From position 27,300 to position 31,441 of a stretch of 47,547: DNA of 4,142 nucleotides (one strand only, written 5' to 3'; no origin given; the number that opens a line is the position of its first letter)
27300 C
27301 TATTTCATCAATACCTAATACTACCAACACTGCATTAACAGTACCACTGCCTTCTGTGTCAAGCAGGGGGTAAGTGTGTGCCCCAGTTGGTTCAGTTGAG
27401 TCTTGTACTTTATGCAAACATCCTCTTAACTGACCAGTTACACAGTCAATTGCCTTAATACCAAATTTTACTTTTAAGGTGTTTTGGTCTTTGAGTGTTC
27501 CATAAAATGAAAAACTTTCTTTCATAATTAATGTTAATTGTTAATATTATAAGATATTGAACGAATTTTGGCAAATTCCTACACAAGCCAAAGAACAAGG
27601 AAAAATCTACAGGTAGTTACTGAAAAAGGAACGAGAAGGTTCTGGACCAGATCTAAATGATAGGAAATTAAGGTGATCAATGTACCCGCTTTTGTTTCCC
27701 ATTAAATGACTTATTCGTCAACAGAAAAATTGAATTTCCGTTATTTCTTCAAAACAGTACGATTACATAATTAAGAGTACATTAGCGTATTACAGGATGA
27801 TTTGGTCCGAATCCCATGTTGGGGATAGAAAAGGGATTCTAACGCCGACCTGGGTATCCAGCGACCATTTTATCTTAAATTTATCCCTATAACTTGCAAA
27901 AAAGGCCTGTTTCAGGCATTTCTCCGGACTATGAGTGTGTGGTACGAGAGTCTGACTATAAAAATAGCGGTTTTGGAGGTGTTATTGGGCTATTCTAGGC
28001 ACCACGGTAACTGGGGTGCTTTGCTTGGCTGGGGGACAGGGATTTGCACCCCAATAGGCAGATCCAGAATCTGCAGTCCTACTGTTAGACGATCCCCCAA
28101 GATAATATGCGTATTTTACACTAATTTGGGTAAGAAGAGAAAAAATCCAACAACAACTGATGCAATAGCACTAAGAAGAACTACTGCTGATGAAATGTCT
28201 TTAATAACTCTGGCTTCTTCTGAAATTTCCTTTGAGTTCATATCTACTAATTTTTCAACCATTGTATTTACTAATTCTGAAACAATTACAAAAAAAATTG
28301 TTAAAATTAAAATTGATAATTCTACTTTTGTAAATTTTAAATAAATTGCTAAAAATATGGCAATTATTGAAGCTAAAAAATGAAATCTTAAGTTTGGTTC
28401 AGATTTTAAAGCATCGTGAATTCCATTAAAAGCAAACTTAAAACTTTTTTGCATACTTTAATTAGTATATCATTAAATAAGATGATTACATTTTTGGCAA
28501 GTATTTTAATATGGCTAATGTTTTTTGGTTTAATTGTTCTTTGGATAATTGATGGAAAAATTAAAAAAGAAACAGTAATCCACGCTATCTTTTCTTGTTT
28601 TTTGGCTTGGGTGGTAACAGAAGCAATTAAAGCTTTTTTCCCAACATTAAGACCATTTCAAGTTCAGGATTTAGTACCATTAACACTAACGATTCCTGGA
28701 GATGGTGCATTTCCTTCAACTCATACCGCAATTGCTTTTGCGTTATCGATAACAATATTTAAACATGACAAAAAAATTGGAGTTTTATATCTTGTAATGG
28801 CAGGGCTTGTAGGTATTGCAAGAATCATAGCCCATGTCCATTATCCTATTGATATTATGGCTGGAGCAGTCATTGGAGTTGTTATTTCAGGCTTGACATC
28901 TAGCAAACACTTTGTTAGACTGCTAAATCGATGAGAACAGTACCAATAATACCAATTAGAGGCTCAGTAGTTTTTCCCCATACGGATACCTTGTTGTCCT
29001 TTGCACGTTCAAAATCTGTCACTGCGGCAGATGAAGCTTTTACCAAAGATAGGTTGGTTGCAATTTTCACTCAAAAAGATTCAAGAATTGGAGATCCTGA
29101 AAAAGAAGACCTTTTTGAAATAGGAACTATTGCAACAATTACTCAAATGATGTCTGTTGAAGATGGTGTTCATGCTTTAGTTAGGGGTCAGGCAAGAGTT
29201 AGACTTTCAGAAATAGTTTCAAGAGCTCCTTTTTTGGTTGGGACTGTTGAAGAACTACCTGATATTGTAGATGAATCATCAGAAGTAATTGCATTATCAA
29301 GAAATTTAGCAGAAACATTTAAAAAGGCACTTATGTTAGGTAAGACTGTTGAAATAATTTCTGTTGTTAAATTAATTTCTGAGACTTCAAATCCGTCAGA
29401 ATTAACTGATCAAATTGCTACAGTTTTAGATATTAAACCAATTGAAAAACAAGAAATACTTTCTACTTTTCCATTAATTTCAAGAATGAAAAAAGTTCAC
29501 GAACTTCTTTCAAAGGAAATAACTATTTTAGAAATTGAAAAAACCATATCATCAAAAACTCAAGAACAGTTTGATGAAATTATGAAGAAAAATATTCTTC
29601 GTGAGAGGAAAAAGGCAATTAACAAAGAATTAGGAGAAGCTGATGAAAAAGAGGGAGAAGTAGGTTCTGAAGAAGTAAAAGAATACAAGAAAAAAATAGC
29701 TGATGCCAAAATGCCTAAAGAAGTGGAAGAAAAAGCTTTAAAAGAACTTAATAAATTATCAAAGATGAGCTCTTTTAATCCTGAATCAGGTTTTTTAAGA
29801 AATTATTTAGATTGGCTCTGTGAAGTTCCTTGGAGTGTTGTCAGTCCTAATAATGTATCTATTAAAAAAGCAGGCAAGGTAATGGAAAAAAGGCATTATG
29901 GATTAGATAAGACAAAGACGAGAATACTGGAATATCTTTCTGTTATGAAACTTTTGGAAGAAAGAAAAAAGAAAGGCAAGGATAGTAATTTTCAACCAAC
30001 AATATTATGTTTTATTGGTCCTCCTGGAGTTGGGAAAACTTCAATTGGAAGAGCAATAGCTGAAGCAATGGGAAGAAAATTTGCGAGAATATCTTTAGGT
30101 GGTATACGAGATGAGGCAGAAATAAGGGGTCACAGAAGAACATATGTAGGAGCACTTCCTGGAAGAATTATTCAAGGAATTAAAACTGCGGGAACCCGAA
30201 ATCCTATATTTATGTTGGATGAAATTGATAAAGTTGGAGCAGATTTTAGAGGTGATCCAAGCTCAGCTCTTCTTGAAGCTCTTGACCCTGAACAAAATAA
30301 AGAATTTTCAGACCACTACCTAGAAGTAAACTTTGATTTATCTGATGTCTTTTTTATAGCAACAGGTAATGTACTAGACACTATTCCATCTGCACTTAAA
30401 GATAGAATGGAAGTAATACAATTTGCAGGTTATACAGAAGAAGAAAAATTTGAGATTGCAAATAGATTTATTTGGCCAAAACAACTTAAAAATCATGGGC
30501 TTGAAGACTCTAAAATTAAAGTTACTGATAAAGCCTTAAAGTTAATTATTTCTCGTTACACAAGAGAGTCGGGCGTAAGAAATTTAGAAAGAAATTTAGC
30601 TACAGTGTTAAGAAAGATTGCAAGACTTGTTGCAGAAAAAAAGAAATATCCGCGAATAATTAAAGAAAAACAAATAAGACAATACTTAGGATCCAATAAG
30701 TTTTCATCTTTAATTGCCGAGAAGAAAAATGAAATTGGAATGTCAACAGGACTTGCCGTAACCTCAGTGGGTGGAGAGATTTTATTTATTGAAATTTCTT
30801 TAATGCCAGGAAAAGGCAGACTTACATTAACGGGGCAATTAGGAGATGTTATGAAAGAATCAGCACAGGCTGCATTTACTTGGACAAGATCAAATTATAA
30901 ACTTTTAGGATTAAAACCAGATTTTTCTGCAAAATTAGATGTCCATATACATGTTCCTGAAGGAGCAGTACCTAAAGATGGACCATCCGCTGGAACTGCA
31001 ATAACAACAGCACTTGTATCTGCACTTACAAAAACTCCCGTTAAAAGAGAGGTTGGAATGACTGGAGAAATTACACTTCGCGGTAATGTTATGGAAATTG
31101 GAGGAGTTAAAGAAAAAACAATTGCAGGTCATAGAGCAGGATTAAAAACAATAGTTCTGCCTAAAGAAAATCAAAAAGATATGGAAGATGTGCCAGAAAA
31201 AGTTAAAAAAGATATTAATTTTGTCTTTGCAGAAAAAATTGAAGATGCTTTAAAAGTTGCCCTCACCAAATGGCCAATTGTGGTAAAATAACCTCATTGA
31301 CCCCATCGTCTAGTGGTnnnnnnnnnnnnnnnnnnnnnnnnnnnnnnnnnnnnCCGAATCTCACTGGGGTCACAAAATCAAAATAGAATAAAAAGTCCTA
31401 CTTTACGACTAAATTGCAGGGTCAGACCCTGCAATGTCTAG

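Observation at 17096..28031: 27-bp direct repeats, one fused to the 3' end of tRNA-Gln, bracket a 10.9-kb segment: att-like island scars without an integrase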

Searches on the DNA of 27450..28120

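Call 32: search_rna_families(source=window, start=27450, end=28120, threshold=evalue, max_evalue=10, show_alignments=2)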
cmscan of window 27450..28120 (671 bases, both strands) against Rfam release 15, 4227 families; matches with E-value up to 10: 5.
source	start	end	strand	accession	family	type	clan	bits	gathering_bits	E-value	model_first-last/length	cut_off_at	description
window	28029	28099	-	RF00005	tRNA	Gene; tRNA;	CL00001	46.9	29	7.3e-09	1-71/71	no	tRNA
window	27497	27515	-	RF01379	CRISPR-DR66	Gene; CRISPR;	CL00014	16.6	45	5.6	1-37/37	no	CRISPR RNA direct repeat element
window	27713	27798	-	RF02773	TrxA_thermometer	Cis-reg; thermoregulator;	-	16.1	58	9.9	1-88/88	no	TrxA 5' UTR thermometer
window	27678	27804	-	RF02320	TtnuHACA13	Gene; snRNA; snoRNA; HACA-box;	-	16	100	6.3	1-134/134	no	Tetrahymena snoRNA TtnuHACA13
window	27878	27921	+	RF00521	SAM_alpha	Cis-reg; riboswitch;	-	12.4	36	5.2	1-79/79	no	Alpha-proteobacteria SAM riboswitch aptamer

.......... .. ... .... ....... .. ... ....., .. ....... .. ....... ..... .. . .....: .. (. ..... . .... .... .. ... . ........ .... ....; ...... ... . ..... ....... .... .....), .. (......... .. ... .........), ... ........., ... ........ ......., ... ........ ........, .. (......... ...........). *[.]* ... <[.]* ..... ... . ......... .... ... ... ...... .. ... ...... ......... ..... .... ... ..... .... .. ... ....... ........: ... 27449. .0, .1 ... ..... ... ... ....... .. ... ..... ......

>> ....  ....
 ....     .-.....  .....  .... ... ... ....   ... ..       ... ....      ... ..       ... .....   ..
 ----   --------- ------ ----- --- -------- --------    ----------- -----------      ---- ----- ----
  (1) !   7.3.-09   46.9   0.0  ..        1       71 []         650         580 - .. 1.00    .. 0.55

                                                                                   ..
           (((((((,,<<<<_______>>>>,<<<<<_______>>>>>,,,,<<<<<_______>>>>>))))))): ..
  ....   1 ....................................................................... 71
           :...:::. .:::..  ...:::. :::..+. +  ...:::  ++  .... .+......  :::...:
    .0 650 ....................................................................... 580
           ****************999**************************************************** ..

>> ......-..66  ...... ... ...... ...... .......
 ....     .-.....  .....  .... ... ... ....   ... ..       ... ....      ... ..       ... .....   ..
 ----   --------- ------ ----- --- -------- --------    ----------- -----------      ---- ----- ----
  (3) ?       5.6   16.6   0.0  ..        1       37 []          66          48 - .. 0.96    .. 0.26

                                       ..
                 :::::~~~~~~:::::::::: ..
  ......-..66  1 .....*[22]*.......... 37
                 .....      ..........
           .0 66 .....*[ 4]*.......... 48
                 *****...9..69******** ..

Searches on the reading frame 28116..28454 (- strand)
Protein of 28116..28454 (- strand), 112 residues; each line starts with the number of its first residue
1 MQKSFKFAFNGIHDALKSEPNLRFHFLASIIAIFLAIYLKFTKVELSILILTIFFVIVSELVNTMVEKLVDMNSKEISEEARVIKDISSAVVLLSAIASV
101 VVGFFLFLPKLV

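Call 8: search_protein_families(library=pfam, proteins=[window:28116-28454:-])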
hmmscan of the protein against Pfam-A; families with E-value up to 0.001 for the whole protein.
window:28116-28454:- (112 aa): 1 family
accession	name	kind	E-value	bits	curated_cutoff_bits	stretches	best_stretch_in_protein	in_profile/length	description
PF01219.24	DAGK_prokar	-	1.9e-30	105.1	22.3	1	6-107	1-102/102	Prokaryotic diacylglycerol kinase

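Call 16: find_encoding_contigs(protein=window:28116-28454:-, flank=10000, max_places=10)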
Protein window:28116-28454:- (112 aa): no gene with exactly this product is on record in the collection.

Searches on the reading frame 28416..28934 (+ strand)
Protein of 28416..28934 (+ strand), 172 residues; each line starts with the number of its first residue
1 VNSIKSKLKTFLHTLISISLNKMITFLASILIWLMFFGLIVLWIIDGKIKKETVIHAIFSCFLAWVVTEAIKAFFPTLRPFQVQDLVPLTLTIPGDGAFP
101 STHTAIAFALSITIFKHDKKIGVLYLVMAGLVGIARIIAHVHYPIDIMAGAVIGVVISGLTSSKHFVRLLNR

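Call 8: search_protein_families(library=pfam, proteins=[window:28416-28934:+])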
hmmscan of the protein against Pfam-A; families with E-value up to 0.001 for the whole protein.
window:28416-28934:+ (172 aa): 4 families
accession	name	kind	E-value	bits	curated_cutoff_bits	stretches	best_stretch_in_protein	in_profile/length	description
PF01569.27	PAP2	-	6.6e-17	61.9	27.2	1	55-163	3-123/130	PAP2 superfamily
PF14378.12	PAP2_3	-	4.7e-09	36.8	27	1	33-158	41-188/190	PAP2 superfamily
PF02681.20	DUF212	-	1.2e-05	26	26.5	1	57-117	5-60/126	Divergent PAP2 family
PF14360.12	PAP2_C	-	0.00021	22.2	27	1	101-157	8-68/74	PAP2 superfamily C-terminal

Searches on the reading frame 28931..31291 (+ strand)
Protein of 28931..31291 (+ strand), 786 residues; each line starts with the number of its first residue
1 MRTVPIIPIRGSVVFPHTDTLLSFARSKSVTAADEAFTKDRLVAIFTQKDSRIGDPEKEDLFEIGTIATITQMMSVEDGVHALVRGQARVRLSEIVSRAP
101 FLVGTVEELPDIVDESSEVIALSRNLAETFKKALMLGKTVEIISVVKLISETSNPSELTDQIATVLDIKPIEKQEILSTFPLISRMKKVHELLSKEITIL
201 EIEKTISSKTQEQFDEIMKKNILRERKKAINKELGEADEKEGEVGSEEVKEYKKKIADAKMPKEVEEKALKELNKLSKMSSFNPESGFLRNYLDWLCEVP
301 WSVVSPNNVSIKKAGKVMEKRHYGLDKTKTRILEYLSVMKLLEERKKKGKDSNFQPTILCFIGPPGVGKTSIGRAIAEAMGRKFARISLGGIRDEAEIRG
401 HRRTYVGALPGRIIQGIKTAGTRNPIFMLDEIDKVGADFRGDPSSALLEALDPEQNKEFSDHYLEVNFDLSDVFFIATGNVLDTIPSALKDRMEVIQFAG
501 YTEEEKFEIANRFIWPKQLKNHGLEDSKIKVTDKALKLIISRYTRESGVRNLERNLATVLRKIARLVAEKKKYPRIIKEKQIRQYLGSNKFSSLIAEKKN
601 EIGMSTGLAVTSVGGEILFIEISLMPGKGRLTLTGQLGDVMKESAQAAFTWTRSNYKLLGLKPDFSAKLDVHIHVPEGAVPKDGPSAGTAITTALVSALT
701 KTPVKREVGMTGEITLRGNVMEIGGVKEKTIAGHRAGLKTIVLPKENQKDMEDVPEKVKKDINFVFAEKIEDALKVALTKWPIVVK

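Call 8: search_protein_families(library=pfam, proteins=[window:28931-31291:+])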
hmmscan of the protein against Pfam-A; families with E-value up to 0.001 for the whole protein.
window:28931-31291:+ (786 aa): 6 families
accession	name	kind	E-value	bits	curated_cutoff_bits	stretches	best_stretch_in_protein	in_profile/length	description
PF05362.19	Lon_C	-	4e-86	288.3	21.1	1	577-779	2-204/205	Lon protease (S16) C-terminal proteolytic domain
PF02190.22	LON_substr_bdg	-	3.2e-37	128.8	28.7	1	3-195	1-200/200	ATP-dependent protease La (LON) substrate-binding domain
PF00004.35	AAA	-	7.1e-25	88.4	21.2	1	359-499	1-129/131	ATPase family associated with various cellular activities (AAA)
PF22667.2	Lon_lid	-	8.9e-22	76.9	27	1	520-572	1-54/57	Lon protease AAA+ ATPase lid domain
PF07728.20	AAA_5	-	1.2e-08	35.5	22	1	359-493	2-139/139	AAA domain (dynein-related subfamily)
PF13541.12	ChlI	-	7.6e-07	29.5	27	1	621-747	2-121/121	Subunit ChlI of Mg-chelatase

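Call 19: find_related_loci(query=window:28931-31291:+, collection=genome_contigs, flank=10000)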
Query window:28931-31291:+ (786 aa) in genome_contigs; peptide patterns used: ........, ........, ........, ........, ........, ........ (x = any residue, [..] = any of these).
599 stretches matched a pattern (row limit reached: there are more); 584 encode a relative of the query (tblastn E <= 1e-3); the best 80 are kept; 80 distinct loci.
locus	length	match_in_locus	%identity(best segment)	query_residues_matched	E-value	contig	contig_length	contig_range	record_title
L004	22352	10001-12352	96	1-784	0e+0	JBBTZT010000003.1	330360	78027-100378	MAG: Patescibacteria group bacterium isolate H41-bin064_1 H41_bin064_1_000000000003, whole genome shotgun sequence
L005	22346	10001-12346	84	1-784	0e+0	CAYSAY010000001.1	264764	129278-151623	MAG TPA_asm: uncultured Gammaproteobacteria bacterium isolate ERP113451_co1_283 genome assembly, contig: NODE_7_length_2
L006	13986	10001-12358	82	1-786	0e+0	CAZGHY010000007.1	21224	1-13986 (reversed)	MAG TPA_asm: uncultured Gammaproteobacteria bacterium isolate SRP286056_co2_319 genome assembly, contig: NODE_3725_lengt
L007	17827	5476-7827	81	1-784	0e+0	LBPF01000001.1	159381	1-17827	MAG: Candidatus Woesebacteria bacterium GW2011_GWB1_33_38 UR44_C0001, whole genome shotgun sequence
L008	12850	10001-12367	67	2-786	0e+0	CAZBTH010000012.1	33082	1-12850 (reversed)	MAG TPA_asm: uncultured Gammaproteobacteria bacterium isolate SRP062349_co2_276 genome assembly, contig: NODE_752_length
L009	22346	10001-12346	67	2-785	0e+0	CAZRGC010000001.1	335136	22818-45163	MAG TPA_asm: uncultured Gammaproteobacteria bacterium isolate SRP173033_co1_108 genome assembly, contig: NODE_18_length_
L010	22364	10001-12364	67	2-785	0e+0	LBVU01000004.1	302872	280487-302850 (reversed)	MAG: Candidatus Woesebacteria bacterium GW2011_GWB1_39_10 UT17_C0004, whole genome shotgun sequence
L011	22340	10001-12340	66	2-783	0e+0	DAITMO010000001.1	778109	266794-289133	MAG TPA_asm: Patescibacteria group bacterium isolate CTOTU7669 NODE_3_length_778109_cov_12.319549, whole genome shotgun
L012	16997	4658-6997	67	1-781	0e+0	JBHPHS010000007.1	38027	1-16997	Patescibacteria group bacterium isolate SAG AM-312-A20 AM-312-A20_NODE_7, whole genome shotgun sequence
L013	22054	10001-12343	67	2-782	0e+0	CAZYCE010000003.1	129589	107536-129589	MAG TPA_asm: uncultured Gammaproteobacteria bacterium isolate binchicken_co220_61 genome assembly, contig: NODE_38_lengt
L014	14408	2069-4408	65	1-781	0e+0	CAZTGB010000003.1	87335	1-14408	MAG TPA_asm: uncultured Gammaproteobacteria bacterium isolate SRP090828_co3_120 genome assembly, contig: NODE_14_length_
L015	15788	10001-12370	66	2-784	0e+0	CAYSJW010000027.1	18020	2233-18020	MAG TPA_asm: uncultured Gammaproteobacteria bacterium isolate SRP231805_co4_34 genome assembly, contig: k141_177924, who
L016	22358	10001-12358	65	1-786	0e+0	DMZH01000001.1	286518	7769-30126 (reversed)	MAG TPA_asm: Candidatus Woesebacteria bacterium isolate UBA8517 contig_72, whole genome shotgun sequence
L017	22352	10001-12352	64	1-782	0e+0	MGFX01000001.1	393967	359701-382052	MAG: Candidatus Woesebacteria bacterium RBG_16_42_24 RBG_16_scaffold_1, whole genome shotgun sequence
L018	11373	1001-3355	66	2-784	0e+0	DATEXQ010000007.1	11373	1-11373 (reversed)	MAG TPA_asm: Patescibacteria group bacterium isolate SMAG_U8423 k141_843360, whole genome shotgun sequence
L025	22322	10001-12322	67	1-783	0e+0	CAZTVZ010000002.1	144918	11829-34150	MAG TPA_asm: uncultured Gammaproteobacteria bacterium isolate binchicken_co27_378 genome assembly, contig: NODE_144_leng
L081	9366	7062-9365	67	2-770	0e+0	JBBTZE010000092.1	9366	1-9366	MAG: Patescibacteria group bacterium isolate H51-bin069_1 H51_bin069_1_000000000092, whole genome shotgun sequence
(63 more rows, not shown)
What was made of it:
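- Organism: call 19.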

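Call 29: search_protein_families(library=pfam, proteins=[L008:1003-3195:-, L008:3766-4803:-, L008:4913-6421:-, L010:721-1209:+, L010:1609-2109:-, L010:2822-3976:-, L010:3928-5517:-, L081:2933-4144:-, L081:2368-2760:-, L081:1479-2120:-])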
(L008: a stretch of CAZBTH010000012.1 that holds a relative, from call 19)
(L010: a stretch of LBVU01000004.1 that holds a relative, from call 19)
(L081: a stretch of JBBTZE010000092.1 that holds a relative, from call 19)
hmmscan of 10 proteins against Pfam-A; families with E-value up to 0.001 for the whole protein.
L008:1003-3195:- (730 aa): 6 families
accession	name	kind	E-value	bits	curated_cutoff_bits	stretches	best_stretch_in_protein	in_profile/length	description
PF22548.2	AEP-TOTE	-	3.1e-84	282.6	27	1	8-237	2-230/230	TOTE conflict system, Archaeo-Eukaryotic Primase domain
PF04851.21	ResIII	-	2.1e-32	112.7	22.5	1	363-510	1-164/164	Type III restriction enzyme, res subunit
PF00270.35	DEAD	-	6e-12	46.1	26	1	368-512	2-164/167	DEAD/DEAH box helicase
PF00271.37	Helicase_C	-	3.7e-09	37.3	23.5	1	588-689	9-109/110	Helicase conserved C-terminal domain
PF05582.17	Peptidase_U57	-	9.1e-06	25.6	25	1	543-641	71-174/280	YabG peptidase U57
PF13401.12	AAA_22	-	3.3e-05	24.6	27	1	382-497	7-109/130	AAA domain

L008:3766-4803:- (345 aa): 1 family
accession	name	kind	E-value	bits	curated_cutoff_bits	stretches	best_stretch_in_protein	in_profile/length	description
PF01757.29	Acyl_transf_3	-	1.7e-44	152.6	31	1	7-330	2-324/326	Acyltransferase domain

L008:4913-6421:- (502 aa): 0 families

L010:721-1209:+ (162 aa): 1 family
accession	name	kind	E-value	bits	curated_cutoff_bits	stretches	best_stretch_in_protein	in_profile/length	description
PF22296.2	bAvd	-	5.5e-15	56.2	40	1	60-151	16-106/107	bAvd-like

L010:1609-2109:- (166 aa): 0 families

L010:2822-3976:- (384 aa): 1 family
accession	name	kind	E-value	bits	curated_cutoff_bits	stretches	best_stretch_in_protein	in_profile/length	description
PF01757.29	Acyl_transf_3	-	4.3e-40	138.2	31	1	46-370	2-325/326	Acyltransferase domain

L010:3928-5517:- (529 aa): 0 families

L081:2933-4144:- (403 aa): 0 families

L081:2368-2760:- (130 aa): 0 families

L081:1479-2120:- (213 aa): 0 families

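Call 40: search_protein_families(library=pfam, proteins=[L005:3495-4463:-, L005:4421-4672:-, L005:4976-5986:-, L005:6800-7348:+, L005:7366-8040:+, L005:8003-9187:+, L006:7096-7386:-, L006:7393-8361:-, L006:8506-9177:+, L007:854-2377:+], max_evalue=0.01)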
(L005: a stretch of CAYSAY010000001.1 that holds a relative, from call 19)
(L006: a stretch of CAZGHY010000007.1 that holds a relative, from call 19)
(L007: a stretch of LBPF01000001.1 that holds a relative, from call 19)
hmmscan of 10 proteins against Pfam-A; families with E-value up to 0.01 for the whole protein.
L005:3495-4463:- (322 aa): 1 family
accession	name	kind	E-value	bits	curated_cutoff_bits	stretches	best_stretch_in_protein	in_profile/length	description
PF02618.21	YceG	-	1.8e-62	211.8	32.4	1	39-319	2-274/275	YceG-like family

L005:4421-4672:- (83 aa): 0 families

L005:4976-5986:- (336 aa): 1 family
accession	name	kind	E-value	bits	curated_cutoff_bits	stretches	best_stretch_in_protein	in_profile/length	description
PF01966.28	HD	-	1.4e-06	29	22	1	63-134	1-76/116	HD domain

L005:6800-7348:+ (182 aa): 2 families
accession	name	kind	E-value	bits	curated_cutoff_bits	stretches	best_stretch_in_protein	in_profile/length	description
PF02777.23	Sod_Fe_C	-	9.8e-33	112.7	20.9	1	91-175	16-101/102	Iron/manganese superoxide dismutases, C-terminal domain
PF00081.27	Sod_Fe_N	-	2.5e-26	92.4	27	1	2-80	2-82/82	Iron/manganese superoxide dismutases, alpha-hairpin domain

L005:7366-8040:+ (224 aa): 1 family
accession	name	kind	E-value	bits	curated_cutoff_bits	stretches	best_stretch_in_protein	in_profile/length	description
PF24827.1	AstE_AspA_cat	-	2.4e-09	37.5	25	1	20-88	2-70/192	Succinylglutamate desuccinylase/Aspartoacylase catalytic domain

L005:8003-9187:+ (394 aa): 4 families
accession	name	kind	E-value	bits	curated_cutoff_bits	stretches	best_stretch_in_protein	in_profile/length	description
PF22807.2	TrAA12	-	6.6e-09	35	30.9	1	291-393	266-379/463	TrAA12-like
PF07995.17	GSDH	-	2.5e-07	30.7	25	1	212-313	168-260/332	Glucose / Sorbosone dehydrogenase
PF01436.27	NHL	-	2.3e-05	24.7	20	0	126-145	1-21/28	NHL repeat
PF23500.1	DUF7133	-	7.5e-05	22.6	27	1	84-248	30-211/385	Domain of unknown function (DUF7133)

L006:7096-7386:- (96 aa): 0 families

L006:7393-8361:- (322 aa): 1 family
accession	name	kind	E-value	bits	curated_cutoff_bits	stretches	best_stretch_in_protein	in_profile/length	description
PF02618.21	YceG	-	3e-61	207.8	32.4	1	39-319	2-274/275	YceG-like family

L006:8506-9177:+ (223 aa): 1 family
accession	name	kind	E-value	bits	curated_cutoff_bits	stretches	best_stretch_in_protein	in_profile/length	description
PF24827.1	AstE_AspA_cat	-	2.8e-05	24.2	25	1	21-88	3-70/192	Succinylglutamate desuccinylase/Aspartoacylase catalytic domain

L007:854-2377:+ (507 aa): 4 families
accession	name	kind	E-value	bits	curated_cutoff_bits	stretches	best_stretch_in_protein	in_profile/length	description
PF00239.26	Resolvase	-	7e-19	68.8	23.3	1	12-158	2-144/145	Resolvase, N terminal domain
PF07508.19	Recombinase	-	5.3e-15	56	21.1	1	188-270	7-102/102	Recombinase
PF13408.12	Zn_ribbon_recom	-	6.7e-05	23.6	25.3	1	283-342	3-56/58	Recombinase zinc beta ribbon domain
PF09851.14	SHOCT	-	0.00017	21.6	27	1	387-414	1-28/28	Short C-terminal domain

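Call 92: search_protein_families(library=pfam, proteins=[L081:603-1310:-], max_evalue=0.01)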
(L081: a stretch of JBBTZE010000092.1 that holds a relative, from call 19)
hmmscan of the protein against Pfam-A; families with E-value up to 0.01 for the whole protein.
L081:603-1310:- (235 aa): 0 families
